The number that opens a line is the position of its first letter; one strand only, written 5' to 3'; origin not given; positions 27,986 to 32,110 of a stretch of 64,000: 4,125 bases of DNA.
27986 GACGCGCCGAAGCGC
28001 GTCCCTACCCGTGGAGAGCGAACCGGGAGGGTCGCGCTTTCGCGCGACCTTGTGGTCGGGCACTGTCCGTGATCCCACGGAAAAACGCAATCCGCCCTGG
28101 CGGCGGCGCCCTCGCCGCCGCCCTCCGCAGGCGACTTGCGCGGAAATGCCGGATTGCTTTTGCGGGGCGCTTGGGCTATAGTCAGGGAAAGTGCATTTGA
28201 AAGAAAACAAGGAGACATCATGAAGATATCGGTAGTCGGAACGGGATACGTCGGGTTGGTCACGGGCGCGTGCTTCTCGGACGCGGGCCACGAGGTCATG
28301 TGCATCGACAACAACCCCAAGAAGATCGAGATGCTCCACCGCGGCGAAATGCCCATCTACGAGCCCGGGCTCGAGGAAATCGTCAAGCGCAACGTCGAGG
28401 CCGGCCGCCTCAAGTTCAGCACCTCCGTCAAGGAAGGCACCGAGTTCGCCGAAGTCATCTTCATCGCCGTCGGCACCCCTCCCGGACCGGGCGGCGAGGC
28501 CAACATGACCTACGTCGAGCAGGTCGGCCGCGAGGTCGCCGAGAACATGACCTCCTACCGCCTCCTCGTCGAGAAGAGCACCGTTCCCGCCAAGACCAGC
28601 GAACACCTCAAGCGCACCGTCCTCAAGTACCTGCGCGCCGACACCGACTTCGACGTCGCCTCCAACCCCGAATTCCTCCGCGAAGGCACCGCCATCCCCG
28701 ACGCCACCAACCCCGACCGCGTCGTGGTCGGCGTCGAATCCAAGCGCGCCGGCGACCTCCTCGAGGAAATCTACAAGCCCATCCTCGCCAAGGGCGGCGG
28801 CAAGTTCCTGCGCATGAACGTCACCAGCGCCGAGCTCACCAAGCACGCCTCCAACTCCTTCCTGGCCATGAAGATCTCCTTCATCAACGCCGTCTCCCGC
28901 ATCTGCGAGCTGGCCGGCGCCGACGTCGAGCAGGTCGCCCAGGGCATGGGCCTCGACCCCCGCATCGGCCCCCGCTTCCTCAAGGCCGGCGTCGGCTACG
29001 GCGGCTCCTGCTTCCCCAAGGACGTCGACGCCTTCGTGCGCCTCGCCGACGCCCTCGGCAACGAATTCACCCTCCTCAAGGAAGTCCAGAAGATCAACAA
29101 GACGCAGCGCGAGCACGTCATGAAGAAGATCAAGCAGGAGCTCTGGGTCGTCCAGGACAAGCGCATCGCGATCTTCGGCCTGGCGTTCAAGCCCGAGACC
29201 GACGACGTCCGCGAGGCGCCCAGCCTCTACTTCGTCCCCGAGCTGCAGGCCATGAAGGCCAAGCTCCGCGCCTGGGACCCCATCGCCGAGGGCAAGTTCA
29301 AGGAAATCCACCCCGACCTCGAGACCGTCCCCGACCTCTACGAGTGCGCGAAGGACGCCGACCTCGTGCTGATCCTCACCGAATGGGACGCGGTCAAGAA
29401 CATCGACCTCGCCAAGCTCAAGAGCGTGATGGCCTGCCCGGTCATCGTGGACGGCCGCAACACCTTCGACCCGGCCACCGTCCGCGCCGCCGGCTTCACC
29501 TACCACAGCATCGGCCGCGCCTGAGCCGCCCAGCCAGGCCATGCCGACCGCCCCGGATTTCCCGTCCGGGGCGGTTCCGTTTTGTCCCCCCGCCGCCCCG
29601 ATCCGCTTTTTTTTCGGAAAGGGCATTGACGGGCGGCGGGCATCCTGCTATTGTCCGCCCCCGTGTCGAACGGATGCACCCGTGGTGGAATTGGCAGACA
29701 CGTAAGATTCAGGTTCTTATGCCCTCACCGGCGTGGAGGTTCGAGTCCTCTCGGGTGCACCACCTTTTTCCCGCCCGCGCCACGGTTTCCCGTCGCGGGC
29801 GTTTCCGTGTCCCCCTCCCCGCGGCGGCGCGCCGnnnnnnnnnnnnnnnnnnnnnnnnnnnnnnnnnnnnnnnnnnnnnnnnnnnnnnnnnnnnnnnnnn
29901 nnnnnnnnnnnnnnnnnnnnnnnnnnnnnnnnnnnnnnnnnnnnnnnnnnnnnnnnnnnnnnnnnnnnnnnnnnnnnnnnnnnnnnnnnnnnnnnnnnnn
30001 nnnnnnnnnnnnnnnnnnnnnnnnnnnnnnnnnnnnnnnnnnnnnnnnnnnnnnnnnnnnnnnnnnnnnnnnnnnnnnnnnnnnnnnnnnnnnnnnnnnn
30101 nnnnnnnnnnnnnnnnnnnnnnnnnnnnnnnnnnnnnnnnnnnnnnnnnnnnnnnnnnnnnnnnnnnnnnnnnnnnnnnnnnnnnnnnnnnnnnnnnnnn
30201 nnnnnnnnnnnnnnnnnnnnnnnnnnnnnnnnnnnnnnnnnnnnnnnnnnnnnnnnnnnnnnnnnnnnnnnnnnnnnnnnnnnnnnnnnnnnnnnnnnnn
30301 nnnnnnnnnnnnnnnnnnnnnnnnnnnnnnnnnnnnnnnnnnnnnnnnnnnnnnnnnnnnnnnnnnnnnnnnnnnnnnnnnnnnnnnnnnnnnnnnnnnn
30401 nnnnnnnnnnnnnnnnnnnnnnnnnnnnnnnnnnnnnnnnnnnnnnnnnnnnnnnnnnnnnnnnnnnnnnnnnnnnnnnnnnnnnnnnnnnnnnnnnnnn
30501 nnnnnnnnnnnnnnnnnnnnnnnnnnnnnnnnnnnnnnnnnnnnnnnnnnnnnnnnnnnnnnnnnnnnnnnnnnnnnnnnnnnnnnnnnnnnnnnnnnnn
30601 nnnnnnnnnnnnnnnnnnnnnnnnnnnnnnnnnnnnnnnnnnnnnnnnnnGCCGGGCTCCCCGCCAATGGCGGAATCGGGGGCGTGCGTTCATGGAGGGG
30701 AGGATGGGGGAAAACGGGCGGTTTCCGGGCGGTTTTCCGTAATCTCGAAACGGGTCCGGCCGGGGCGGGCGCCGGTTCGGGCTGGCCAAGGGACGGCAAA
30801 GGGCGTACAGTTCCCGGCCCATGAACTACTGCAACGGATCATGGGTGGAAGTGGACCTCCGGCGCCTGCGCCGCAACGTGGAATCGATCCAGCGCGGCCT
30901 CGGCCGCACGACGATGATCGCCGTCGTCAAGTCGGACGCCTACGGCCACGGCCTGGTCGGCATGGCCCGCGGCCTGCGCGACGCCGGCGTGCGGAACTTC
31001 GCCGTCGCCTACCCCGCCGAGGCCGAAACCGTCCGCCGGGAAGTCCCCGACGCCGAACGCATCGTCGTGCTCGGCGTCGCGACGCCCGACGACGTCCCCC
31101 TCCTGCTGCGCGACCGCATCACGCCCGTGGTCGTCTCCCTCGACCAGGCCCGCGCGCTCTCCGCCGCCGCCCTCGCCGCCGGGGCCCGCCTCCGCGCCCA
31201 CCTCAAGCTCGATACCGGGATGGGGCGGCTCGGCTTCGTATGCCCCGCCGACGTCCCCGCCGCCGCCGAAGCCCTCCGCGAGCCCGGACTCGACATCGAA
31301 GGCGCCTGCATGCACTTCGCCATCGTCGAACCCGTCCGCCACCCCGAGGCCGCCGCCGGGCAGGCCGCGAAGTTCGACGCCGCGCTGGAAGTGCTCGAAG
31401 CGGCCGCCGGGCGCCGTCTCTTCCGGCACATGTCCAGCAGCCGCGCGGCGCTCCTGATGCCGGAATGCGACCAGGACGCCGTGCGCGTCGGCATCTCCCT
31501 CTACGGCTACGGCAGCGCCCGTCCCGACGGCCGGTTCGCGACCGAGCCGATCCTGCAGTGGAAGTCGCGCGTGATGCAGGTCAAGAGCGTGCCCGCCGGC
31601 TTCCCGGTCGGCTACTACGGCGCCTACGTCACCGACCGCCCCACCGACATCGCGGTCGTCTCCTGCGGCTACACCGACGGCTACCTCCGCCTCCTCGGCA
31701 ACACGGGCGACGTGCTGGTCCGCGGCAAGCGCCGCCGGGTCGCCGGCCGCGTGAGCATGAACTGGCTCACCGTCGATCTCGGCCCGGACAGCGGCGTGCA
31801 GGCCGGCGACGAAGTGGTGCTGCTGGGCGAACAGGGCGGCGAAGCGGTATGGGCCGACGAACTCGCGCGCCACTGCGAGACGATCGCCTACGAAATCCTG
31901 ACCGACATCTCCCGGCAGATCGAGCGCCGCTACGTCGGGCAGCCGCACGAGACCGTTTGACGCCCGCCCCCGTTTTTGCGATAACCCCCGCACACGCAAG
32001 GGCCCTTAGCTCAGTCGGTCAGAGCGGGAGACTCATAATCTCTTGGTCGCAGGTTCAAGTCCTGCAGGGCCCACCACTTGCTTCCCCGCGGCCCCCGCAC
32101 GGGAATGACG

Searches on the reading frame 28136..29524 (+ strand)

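Call 26: search_protein_families(library=pfam, proteins=[window:28136-29524:+], max_evalue=0.01)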
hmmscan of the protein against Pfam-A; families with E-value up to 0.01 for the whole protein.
window:28136-29524:+ (462 aa): 9 families
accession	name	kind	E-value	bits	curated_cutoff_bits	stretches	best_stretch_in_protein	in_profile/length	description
PF03721.20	UDPG_MGDP_dh_N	-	1.1e-64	217.9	27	1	29-212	1-187/187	UDP-glucose/GDP-mannose dehydrogenase family, NAD binding domain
PF00984.24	UDPG_MGDP_dh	-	6.7e-35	119.5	25.4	1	231-322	2-93/94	UDP-glucose/GDP-mannose dehydrogenase family, central domain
PF03720.21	UDPG_MGDP_dh_C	-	7.2e-29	100.6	30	1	345-446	1-103/103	UDP-glucose/GDP-mannose dehydrogenase family, UDP binding domain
PF02558.23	ApbA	-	8.1e-05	22.7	22.2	1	31-89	1-57/150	Ketopantoate reductase PanE/ApbA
PF01210.29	NAD_Gly3P_dh_N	-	0.00072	20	23.1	0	30-112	1-77/158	NAD-dependent glycerol-3-phosphate dehydrogenase N-terminus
PF03807.23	F420_oxidored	-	0.0013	19.8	21.6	0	30-112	1-67/94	NADP oxidoreductase coenzyme F420-dependent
PF07992.20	Pyr_redox_2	-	0.0021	18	26.1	1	21-67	136-181/291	Pyridine nucleotide-disulphide oxidoreductase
PF02826.25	2-Hacid_dh_C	-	0.0046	16.8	25.1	0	11-69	21-77/178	D-isomer specific 2-hydroxyacid dehydrogenase, NAD binding domain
PF03446.21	NAD_binding_2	-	0.0058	17.1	21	0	30-160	1-105/161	NAD binding domain of 6-phosphogluconate dehydrogenase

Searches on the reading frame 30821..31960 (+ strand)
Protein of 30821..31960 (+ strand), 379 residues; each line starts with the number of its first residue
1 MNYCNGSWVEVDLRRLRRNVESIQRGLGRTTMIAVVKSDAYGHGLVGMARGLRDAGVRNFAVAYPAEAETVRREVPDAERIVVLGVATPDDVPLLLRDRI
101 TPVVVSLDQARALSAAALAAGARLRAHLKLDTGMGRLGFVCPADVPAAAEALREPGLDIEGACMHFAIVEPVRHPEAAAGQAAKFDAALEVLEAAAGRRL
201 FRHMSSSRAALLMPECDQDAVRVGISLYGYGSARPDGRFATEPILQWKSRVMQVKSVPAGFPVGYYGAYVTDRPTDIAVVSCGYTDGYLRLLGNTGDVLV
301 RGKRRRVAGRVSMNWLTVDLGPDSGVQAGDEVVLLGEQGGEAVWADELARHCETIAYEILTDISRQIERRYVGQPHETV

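Call 26: search_protein_families(library=pfam, proteins=[window:30821-31960:+], max_evalue=0.01)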
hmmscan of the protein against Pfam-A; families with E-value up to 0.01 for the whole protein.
window:30821-31960:+ (379 aa): 2 families
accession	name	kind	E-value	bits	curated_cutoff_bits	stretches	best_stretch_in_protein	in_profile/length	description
PF01168.26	Ala_racemase_N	-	3.8e-58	197.2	24.1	1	11-230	1-218/220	Alanine racemase, N-terminal domain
PF00842.27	Ala_racemase_C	-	7.6e-41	139.1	25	1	245-371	2-127/127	Alanine racemase, C-terminal domain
